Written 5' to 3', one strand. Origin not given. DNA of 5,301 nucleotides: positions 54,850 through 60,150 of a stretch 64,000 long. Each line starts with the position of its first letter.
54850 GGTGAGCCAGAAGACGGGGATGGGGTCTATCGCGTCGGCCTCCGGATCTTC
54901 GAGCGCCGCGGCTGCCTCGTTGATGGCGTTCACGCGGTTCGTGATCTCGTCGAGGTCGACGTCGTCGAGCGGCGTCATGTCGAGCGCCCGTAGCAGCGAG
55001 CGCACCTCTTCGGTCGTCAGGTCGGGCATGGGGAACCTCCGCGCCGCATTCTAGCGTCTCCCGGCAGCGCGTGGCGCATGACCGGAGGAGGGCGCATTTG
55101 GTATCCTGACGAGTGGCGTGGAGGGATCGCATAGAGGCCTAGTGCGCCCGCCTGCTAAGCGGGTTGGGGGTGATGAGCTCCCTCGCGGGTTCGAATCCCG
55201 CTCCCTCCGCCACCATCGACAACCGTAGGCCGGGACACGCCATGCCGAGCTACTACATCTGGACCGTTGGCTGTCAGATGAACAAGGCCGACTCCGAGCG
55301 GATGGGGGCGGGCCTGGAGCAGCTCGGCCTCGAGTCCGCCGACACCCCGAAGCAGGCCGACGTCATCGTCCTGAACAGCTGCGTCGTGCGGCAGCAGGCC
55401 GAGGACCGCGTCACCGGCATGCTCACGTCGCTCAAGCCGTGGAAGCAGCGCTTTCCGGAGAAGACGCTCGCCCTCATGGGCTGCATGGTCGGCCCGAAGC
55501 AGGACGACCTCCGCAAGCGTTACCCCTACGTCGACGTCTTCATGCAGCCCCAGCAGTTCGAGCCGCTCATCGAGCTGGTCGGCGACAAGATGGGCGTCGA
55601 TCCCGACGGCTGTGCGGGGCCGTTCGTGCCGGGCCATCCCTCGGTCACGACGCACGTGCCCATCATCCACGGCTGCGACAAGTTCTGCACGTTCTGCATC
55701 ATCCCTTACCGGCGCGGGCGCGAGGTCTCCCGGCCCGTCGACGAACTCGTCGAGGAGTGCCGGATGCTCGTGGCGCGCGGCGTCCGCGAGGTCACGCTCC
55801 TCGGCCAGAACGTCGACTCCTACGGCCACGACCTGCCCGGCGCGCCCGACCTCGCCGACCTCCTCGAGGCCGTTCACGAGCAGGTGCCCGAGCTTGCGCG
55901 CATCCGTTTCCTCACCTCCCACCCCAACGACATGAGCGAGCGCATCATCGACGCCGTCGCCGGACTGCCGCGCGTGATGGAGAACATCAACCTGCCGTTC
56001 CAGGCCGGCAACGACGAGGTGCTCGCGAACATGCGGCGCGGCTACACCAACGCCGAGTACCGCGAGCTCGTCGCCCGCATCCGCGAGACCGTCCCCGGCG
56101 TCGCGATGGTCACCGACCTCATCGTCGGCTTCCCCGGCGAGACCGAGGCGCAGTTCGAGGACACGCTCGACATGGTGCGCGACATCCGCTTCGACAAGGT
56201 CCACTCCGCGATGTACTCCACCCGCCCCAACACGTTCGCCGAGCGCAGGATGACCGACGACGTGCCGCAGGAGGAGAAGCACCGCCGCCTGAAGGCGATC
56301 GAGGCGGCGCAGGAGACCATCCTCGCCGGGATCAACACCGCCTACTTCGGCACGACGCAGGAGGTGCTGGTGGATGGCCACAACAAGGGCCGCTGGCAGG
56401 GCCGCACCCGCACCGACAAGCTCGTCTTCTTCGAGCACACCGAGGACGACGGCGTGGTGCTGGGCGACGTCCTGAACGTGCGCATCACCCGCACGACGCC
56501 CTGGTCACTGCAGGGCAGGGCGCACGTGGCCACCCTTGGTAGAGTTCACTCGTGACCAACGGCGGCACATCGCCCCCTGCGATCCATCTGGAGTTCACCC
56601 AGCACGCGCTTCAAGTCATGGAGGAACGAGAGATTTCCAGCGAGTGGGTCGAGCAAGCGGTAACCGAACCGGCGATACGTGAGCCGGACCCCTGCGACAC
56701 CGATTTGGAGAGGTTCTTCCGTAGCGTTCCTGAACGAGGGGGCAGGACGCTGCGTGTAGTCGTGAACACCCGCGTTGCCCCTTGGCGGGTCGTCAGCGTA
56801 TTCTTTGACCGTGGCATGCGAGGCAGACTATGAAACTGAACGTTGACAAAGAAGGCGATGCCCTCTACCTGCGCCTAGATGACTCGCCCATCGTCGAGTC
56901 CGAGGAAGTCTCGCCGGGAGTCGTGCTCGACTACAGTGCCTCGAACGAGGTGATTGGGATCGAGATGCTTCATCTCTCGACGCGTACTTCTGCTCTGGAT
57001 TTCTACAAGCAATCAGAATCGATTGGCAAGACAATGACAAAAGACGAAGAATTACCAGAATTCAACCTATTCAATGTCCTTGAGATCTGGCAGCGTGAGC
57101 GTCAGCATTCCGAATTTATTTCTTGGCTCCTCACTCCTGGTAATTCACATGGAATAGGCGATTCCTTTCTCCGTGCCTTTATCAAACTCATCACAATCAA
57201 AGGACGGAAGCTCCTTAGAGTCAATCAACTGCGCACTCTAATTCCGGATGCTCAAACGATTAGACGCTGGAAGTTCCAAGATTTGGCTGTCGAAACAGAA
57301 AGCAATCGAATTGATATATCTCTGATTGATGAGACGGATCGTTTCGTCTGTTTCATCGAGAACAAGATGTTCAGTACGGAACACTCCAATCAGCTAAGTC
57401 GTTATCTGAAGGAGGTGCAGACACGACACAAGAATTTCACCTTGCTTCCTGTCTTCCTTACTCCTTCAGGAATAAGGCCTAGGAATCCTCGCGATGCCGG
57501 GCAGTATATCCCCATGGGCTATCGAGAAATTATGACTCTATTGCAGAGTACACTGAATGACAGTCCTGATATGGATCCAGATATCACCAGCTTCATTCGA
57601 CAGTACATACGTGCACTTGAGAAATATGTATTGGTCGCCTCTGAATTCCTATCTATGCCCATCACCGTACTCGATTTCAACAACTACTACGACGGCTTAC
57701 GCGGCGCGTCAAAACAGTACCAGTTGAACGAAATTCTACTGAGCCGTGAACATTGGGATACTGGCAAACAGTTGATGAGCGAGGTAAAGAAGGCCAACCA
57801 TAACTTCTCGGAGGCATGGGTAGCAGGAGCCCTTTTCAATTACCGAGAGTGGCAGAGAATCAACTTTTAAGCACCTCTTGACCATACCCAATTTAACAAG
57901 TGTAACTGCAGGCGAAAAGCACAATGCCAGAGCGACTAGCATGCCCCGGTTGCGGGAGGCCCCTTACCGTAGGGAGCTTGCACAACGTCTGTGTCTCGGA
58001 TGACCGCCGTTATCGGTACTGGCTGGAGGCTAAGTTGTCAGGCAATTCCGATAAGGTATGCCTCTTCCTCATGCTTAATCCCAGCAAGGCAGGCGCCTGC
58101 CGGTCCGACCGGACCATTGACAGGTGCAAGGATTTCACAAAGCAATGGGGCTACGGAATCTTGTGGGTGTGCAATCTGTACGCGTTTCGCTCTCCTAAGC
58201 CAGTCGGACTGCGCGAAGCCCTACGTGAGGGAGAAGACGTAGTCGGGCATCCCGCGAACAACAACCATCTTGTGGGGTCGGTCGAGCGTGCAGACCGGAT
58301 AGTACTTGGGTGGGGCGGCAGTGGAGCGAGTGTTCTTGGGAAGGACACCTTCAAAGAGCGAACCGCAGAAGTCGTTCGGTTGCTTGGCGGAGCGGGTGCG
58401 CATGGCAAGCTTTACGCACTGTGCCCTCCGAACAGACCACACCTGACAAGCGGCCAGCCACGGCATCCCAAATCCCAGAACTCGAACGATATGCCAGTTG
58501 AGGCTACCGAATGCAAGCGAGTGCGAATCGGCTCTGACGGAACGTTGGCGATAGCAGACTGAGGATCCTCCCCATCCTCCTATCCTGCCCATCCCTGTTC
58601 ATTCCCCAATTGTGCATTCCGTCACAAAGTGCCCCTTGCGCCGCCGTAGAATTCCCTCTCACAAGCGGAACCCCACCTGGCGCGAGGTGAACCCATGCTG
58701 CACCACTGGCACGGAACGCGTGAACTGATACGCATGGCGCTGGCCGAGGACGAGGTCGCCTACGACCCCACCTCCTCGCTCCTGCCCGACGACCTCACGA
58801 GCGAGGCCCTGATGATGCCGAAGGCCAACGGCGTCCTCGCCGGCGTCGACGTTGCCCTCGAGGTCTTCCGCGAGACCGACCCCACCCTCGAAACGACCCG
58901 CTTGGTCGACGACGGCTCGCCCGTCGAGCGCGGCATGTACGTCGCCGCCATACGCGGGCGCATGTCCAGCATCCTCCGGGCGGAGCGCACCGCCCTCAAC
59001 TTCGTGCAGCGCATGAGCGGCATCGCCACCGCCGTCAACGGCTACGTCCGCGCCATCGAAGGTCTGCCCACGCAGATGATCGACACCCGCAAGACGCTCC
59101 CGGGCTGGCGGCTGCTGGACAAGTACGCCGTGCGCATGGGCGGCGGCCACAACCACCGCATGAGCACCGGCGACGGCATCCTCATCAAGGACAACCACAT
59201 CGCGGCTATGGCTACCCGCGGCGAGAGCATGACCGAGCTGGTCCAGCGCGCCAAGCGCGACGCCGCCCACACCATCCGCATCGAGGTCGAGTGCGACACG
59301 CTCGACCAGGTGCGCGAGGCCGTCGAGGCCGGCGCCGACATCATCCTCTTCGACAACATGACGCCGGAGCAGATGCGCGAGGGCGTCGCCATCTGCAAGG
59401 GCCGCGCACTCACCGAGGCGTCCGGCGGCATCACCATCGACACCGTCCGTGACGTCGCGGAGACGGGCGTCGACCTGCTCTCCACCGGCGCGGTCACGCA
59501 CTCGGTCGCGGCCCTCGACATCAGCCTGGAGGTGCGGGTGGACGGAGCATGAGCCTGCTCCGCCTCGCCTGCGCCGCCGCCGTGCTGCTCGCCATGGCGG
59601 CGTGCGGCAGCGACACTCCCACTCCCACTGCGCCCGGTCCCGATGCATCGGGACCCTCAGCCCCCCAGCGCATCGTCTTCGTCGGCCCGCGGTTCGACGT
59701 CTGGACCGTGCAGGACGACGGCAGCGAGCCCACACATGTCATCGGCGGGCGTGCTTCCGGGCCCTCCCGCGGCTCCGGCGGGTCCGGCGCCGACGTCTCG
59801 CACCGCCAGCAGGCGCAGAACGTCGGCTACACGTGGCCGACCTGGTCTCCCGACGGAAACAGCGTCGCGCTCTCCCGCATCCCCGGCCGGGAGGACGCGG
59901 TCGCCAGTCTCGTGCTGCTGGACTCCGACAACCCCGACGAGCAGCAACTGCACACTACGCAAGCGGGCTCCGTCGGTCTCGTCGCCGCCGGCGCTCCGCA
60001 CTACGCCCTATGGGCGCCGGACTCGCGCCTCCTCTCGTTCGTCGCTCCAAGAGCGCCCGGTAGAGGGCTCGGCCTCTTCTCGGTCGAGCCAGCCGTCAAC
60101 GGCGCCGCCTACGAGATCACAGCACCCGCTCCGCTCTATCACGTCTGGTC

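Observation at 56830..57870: The GC break coincides with the domain junction of the antitoxin-nuclease fusion ORF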

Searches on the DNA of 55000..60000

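Call 34: search_rna_families(source=window, start=55000, end=60000, threshold=evalue, max_evalue=1)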
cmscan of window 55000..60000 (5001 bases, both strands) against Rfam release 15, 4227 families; matches with E-value up to 1: 2.
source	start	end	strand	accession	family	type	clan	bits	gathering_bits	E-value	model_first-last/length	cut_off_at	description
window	55120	55209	+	RF00005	tRNA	Gene; tRNA;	CL00001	54.8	29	3.8e-10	1-71/71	no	tRNA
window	55155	55209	-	RF04351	Plastid-psbl-rps4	Cis-reg;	-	31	68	0.0012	1-53/53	no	Plastid-psbl-rps4 3UTR RNA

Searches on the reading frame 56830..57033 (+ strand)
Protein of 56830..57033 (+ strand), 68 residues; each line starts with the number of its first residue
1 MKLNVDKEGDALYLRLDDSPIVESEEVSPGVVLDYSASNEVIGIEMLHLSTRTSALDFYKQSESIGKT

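Call 4: search_protein_families(library=pfam, proteins=[window:56830-57033:+], max_evalue=1)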
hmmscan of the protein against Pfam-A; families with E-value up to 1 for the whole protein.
window:56830-57033:+ (68 aa): 1 family
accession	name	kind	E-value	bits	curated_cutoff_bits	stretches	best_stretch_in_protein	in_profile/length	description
PF10049.14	DUF2283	-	9e-17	61.4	23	1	3-50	2-49/49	Protein of unknown function (DUF2283)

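Call 44: find_homologous_proteins(query=window:56830-57033:+, max_evalue=0.001)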
Query window:56830-57033:+ (68 aa): 2712 proteins with E <= 0.001 among 2714 candidates; the best 120 are listed.
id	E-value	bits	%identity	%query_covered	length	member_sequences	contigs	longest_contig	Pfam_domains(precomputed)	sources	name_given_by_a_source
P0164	1.3e-24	102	88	85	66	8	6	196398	PF10049.15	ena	-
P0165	7.8e-24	100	79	96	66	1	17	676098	PF10049.15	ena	-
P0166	1.7e-23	99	84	85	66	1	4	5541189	PF10049.15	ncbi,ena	-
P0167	1.9e-23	99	83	88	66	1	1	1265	PF10049.15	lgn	-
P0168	2.3e-23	98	84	85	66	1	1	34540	PF10049.15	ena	-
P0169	2.4e-23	98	84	85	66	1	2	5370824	PF10049.15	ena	-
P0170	2.5e-23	98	83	85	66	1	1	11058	PF10049.15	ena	-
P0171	2.6e-23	98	84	85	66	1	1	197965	PF10049.15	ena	-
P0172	2.6e-23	98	83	85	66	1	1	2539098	PF10049.15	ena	-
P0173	3.0e-23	98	84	85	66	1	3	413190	PF10049.15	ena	-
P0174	3.5e-23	98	84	85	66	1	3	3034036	PF10049.15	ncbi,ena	-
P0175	3.6e-23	98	84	85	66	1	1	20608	PF10049.15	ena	-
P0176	3.6e-23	98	83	85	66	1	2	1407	PF10049.15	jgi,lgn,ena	jgi:uncharacterized protein YuzE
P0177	3.6e-23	98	84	85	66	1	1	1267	PF10049.15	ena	-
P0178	3.7e-23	98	84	85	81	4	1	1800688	PF10049.15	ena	-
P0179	3.8e-23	98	88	71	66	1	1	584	PF10049.15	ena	-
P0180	4.2e-23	98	84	85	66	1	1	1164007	PF10049.15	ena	-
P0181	4.3e-23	97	86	85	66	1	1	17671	PF10049.15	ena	-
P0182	4.5e-23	97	82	84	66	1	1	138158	PF10049.15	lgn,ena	-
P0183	5.2e-23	97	81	85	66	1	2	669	PF10049.15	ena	-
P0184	5.4e-23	97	83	85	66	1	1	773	PF10049.15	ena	-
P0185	6.5e-23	97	83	85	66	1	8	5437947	PF10049.15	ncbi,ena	-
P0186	6.8e-23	97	83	85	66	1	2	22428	PF10049.15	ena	-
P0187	6.9e-23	97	77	96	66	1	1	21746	PF10049.15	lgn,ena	-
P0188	6.9e-23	97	83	85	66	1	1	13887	PF10049.15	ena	-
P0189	7.0e-23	97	81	85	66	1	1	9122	PF10049.15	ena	-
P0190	7.0e-23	97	83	85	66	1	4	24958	PF10049.15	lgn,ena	-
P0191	8.0e-23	97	83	85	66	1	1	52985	PF10049.15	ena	-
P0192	8.1e-23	97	83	85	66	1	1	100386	PF10049.15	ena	-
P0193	8.2e-23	97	83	85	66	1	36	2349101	PF10049.15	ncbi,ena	-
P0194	9.5e-23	96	83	85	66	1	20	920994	PF10049.15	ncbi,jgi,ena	jgi:uncharacterized protein YuzE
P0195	9.6e-23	96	83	85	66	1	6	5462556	PF10049.15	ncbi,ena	-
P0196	9.9e-23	96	83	85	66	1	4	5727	PF10049.15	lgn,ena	-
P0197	9.9e-23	96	83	85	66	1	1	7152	PF10049.15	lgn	-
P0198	1.0e-22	96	83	85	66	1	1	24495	PF10049.15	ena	-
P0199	1.0e-22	96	83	85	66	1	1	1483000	PF10049.15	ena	-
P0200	1.0e-22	96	88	71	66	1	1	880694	PF10049.15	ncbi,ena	-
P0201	1.0e-22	96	84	85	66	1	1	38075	PF10049.15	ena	-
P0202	1.0e-22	96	77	96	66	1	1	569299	PF10049.15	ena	-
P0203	1.1e-22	96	83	85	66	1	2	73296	PF10049.15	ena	-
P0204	1.1e-22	96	83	85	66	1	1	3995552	PF10049.15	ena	-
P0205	1.1e-22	96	83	85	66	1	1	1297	PF10049.15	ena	-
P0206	1.2e-22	96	83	85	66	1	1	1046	PF10049.15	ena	-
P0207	1.3e-22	96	83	85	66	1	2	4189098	PF10049.15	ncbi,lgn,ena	-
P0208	1.3e-22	96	79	85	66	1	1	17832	PF10049.15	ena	-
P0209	1.3e-22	96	83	85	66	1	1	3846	PF10049.15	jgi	jgi:uncharacterized protein YuzE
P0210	1.3e-22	96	83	85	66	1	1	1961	PF10049.15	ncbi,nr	ncbi:MAG: DUF2283 domain-containing protein [Chloroflexi bacterium]|nr:DUF2283 domain-containing pro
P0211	1.3e-22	96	83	85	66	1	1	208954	PF10049.15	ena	-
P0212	1.3e-22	96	83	85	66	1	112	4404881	PF10049.15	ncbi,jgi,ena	jgi:uncharacterized protein YuzE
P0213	1.4e-22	96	83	85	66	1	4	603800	PF10049.15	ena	-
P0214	1.4e-22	96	83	85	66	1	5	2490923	PF10049.15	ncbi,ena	-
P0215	1.4e-22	96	88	71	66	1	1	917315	PF10049.15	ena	-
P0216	1.5e-22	96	79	96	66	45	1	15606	PF10049.15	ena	-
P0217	1.5e-22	96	83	85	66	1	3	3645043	PF10049.15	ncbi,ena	-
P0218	1.5e-22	96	81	85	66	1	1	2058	PF10049.15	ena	-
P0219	1.5e-22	96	83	85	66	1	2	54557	PF10049.15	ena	-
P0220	1.5e-22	96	77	96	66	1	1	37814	PF10049.15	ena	-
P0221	1.6e-22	96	83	85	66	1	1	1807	PF10049.15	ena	-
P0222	1.6e-22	96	81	85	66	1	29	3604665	PF10049.15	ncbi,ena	-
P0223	1.6e-22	96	84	85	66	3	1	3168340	PF10049.15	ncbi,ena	-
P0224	1.7e-22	96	81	85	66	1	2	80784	PF10049.15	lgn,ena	-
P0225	1.7e-22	96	74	96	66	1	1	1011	PF10049.15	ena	-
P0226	1.7e-22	96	83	85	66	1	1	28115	PF10049.15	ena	-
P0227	1.8e-22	96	81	85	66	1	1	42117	PF10049.15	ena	-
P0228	1.8e-22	96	83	85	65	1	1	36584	PF10049.15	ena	-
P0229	1.8e-22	96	81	85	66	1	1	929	PF10049.15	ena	-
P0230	1.8e-22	96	76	96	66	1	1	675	PF10049.15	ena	-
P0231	1.8e-22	95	81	85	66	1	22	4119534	PF10049.15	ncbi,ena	-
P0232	1.9e-22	95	81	85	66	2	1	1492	PF10049.15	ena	-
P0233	1.9e-22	95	83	85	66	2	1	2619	PF10049.15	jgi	-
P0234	2.0e-22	95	81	85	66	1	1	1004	PF10049.15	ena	-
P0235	2.1e-22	95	81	85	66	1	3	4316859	PF10049.15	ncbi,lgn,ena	-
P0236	2.1e-22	95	81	85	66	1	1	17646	PF10049.15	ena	-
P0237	2.1e-22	95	81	85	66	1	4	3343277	PF10049.15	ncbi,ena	-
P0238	2.3e-22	95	83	85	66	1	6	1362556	PF10049.15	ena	-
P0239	2.3e-22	95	81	85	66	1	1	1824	PF10049.15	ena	-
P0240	2.5e-22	95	79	85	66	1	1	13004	PF10049.15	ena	-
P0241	2.5e-22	95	81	85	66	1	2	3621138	PF10049.15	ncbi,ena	-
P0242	2.6e-22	95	81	85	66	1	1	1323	PF10049.15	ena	-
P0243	2.7e-22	95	83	85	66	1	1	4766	PF10049.15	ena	-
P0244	2.8e-22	95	81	85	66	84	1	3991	PF10049.15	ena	-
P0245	2.8e-22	95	77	96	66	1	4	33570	PF10049.15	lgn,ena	-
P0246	2.9e-22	95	81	85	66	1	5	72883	PF10049.15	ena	-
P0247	2.9e-22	95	83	85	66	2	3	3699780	PF10049.15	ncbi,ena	-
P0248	3.0e-22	95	81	85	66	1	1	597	PF10049.15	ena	-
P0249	3.0e-22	95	81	85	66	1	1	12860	PF10049.15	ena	-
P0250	3.1e-22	95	81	85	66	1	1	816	PF10049.15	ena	-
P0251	3.2e-22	95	84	85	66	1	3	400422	PF10049.15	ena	-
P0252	3.2e-22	95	81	85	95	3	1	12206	PF10049.15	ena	-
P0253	3.2e-22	95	81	85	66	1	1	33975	PF10049.15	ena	-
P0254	3.2e-22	95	81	85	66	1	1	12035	PF10049.15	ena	-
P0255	3.4e-22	95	83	85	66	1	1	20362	PF10049.15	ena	-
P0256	3.5e-22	95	81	85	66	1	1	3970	PF10049.15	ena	-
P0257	3.6e-22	95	81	85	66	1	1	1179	PF10049.15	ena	-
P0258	3.6e-22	95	81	85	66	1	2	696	PF10049.15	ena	-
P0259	3.6e-22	95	81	85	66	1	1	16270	PF10049.15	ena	-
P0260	3.7e-22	95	76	96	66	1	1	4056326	PF10049.15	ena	-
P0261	3.7e-22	95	81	85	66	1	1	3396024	PF10049.15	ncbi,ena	-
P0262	3.7e-22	95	81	85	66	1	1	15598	PF10049.15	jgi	-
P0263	3.8e-22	94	81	85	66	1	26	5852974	PF10049.15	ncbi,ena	-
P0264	4.0e-22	94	81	85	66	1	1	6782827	PF10049.15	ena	-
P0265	4.0e-22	94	83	85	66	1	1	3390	PF10049.15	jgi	-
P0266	4.1e-22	94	81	85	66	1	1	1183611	PF10049.15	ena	-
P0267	4.2e-22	94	77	96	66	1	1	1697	PF10049.15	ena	-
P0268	4.4e-22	94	81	85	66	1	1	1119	PF10049.15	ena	-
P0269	4.6e-22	94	81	85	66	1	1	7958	PF10049.15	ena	-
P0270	4.7e-22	94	79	85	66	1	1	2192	PF10049.15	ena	-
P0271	4.7e-22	94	81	85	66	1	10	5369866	PF10049.15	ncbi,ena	-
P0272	4.9e-22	94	81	85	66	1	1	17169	PF10049.15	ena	-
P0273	4.9e-22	94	79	85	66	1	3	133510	PF10049.15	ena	-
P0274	5.0e-22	94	81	85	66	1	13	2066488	PF10049.15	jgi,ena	jgi:uncharacterized protein YuzE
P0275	5.0e-22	94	81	85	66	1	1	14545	PF10049.15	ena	-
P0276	5.0e-22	94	79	85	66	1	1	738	PF10049.15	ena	-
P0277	5.1e-22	94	83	85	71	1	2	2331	PF10049.15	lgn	-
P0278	5.2e-22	94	81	85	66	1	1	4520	PF10049.15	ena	-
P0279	5.3e-22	94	77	96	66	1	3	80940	PF10049.15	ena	-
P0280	5.4e-22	94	77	96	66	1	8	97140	PF10049.15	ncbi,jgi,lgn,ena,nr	ncbi:MAG: DUF2283 domain-containing protein [Candidatus Latescibacteria bacterium]|nr:DUF2283 domain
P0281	5.4e-22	94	81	85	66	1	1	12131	PF10049.15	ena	-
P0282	5.4e-22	94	82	84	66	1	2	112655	PF10049.15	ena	-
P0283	5.5e-22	94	81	85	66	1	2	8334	PF10049.15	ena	-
